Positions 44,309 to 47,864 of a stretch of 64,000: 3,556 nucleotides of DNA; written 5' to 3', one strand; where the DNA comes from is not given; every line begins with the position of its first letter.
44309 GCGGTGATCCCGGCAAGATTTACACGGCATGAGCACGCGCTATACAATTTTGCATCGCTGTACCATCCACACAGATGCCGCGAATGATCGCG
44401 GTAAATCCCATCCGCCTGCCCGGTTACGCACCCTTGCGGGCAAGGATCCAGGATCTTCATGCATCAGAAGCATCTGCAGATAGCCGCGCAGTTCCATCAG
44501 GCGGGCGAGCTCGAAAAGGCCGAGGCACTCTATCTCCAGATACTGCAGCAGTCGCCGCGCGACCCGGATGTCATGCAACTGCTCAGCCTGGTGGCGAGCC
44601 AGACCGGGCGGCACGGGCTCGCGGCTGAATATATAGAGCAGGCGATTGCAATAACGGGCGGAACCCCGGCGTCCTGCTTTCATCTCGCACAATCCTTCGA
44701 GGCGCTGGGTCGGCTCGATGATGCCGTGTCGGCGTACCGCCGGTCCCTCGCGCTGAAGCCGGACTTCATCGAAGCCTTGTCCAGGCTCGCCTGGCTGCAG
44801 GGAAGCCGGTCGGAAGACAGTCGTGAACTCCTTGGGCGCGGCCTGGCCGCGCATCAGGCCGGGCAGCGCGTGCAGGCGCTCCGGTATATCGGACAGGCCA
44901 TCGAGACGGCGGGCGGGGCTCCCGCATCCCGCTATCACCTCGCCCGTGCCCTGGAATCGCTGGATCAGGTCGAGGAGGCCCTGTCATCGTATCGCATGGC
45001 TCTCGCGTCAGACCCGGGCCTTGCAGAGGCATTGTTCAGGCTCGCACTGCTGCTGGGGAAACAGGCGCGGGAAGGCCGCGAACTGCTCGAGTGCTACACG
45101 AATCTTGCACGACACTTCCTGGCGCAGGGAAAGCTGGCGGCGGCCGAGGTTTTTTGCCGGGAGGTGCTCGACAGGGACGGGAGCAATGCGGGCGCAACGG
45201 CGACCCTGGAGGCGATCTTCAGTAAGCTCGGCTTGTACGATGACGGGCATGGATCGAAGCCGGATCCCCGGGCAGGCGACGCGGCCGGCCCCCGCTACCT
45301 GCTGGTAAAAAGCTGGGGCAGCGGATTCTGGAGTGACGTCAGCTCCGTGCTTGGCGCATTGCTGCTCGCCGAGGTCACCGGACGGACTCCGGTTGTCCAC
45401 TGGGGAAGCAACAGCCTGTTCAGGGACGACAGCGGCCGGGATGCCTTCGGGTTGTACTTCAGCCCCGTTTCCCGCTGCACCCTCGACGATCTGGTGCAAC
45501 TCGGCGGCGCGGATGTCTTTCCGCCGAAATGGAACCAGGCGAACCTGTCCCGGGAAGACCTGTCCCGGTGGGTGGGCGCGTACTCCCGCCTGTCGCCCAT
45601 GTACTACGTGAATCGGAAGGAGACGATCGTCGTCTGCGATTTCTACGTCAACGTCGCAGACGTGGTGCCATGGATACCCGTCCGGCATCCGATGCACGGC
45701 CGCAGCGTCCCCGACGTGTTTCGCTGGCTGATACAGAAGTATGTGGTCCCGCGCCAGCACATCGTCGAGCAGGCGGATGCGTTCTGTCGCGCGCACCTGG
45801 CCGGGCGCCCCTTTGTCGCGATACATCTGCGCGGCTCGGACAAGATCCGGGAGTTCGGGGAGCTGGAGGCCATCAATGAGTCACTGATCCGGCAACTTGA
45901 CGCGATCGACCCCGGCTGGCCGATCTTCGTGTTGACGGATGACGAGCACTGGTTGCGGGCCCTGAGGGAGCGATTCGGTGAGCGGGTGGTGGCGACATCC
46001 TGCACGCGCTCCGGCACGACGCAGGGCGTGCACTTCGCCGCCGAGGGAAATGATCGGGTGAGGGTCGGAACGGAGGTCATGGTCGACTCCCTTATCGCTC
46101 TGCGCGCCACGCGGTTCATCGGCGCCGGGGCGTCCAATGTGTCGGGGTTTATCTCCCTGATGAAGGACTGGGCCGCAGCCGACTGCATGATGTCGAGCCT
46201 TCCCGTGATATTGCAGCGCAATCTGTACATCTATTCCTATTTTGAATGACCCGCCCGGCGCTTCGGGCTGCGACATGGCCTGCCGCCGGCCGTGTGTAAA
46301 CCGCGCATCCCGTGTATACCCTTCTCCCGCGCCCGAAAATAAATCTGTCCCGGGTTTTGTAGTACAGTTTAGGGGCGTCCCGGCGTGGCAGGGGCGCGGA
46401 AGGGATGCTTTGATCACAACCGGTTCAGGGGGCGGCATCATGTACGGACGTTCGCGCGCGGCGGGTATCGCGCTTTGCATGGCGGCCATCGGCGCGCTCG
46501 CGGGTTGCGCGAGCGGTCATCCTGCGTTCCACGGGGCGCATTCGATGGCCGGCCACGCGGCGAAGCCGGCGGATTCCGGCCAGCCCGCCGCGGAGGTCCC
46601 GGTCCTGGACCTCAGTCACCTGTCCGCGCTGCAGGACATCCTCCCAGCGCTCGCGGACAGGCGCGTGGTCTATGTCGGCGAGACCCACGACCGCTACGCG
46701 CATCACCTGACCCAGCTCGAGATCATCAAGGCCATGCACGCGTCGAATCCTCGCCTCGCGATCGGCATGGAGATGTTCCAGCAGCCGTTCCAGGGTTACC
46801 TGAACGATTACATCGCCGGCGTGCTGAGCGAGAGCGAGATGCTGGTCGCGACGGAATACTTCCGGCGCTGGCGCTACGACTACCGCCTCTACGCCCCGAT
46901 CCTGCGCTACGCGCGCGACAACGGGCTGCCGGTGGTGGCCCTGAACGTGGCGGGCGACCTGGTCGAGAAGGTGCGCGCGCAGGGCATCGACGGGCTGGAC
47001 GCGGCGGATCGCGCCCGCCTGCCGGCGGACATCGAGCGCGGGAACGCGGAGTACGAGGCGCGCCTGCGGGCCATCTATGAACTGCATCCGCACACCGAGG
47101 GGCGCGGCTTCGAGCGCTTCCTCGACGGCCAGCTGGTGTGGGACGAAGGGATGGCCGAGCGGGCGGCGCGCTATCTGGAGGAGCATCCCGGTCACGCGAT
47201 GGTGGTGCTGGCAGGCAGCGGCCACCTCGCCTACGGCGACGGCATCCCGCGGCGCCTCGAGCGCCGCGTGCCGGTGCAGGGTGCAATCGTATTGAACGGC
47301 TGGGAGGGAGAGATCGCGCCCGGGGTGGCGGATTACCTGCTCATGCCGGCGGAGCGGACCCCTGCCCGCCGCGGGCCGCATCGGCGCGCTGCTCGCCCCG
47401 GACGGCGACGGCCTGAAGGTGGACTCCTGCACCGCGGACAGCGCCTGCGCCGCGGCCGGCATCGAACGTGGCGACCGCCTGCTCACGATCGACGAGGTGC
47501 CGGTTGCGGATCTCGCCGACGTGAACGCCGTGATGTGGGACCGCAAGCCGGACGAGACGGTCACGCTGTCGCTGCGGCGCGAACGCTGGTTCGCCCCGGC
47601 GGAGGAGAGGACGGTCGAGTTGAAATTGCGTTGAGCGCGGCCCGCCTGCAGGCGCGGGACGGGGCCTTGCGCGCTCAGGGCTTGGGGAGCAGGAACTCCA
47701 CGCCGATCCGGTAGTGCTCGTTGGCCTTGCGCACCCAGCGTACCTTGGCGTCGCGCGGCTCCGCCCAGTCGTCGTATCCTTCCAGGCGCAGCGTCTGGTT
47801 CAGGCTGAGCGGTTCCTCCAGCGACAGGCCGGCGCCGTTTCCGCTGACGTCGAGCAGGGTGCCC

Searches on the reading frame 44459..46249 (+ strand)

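Call 42: search_protein_families(library=pfam, proteins=[window:44459-46249:+], max_evalue=0.00001)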
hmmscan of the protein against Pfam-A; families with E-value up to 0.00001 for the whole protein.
window:44459-46249:+ (596 aa): 11 families
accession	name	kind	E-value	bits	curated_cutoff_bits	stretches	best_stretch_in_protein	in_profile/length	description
PF00515.34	TPR_1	-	1.5e-18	66.1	27.8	0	72-103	3-34/34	Tetratricopeptide repeat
PF07719.23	TPR_2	-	2.3e-18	65.1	27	0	71-102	2-33/34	Tetratricopeptide repeat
PF13428.12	TPR_14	-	3.2e-17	61.7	23.5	0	75-111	6-42/44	Tetratricopeptide repeat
PF13181.12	TPR_8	-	3.5e-16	58.4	25.7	0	72-102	3-33/34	Tetratricopeptide repeat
PF14559.12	TPR_19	-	5.5e-14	52.7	25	0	132-187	2-57/68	Tetratricopeptide repeat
PF13432.12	TPR_16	-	3e-13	50.4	32.7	0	126-187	2-63/65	Tetratricopeptide repeat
PF13414.12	TPR_11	-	1.3e-12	47.6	26.8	0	82-111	6-35/42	TPR repeat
PF13176.12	TPR_7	-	2.6e-12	46.2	27.9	0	72-102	1-31/36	Tetratricopeptide repeat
PF13424.12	TPR_12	-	1.9e-11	44.4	30.1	0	6-65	7-74/77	Tetratricopeptide repeat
PF13431.12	TPR_17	-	8.5e-11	41.7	24.4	0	178-204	2-28/34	Tetratricopeptide repeat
PF12895.13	ANAPC3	-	1.8e-09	38.2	27.2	0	18-94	5-80/82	Anaphase-promoting complex, cyclosome, subunit 3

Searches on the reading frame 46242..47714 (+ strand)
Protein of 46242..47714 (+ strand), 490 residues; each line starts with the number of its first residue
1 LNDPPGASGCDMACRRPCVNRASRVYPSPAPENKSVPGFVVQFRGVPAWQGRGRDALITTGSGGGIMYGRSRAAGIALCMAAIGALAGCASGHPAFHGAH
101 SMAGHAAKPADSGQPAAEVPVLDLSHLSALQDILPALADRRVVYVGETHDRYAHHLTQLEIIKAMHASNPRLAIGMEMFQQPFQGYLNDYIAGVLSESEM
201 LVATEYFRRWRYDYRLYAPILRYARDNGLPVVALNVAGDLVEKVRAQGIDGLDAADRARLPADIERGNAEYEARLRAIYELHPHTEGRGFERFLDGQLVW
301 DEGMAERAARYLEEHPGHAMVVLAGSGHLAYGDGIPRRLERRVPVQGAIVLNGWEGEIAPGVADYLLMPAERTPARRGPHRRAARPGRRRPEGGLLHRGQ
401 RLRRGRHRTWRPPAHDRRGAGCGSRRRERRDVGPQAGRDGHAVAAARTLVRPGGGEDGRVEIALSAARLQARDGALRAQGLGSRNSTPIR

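Call 42: search_protein_families(library=pfam, proteins=[window:46242-47714:+], max_evalue=0.00001)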
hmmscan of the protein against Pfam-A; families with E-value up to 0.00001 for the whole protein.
window:46242-47714:+ (490 aa): 1 family
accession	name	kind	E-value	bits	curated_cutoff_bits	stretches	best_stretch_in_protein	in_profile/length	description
PF04187.18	Cofac_haem_bdg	-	5.4e-66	223.1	27.7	1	135-339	3-213/213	Haem-binding uptake, Tiki superfamily, ChaN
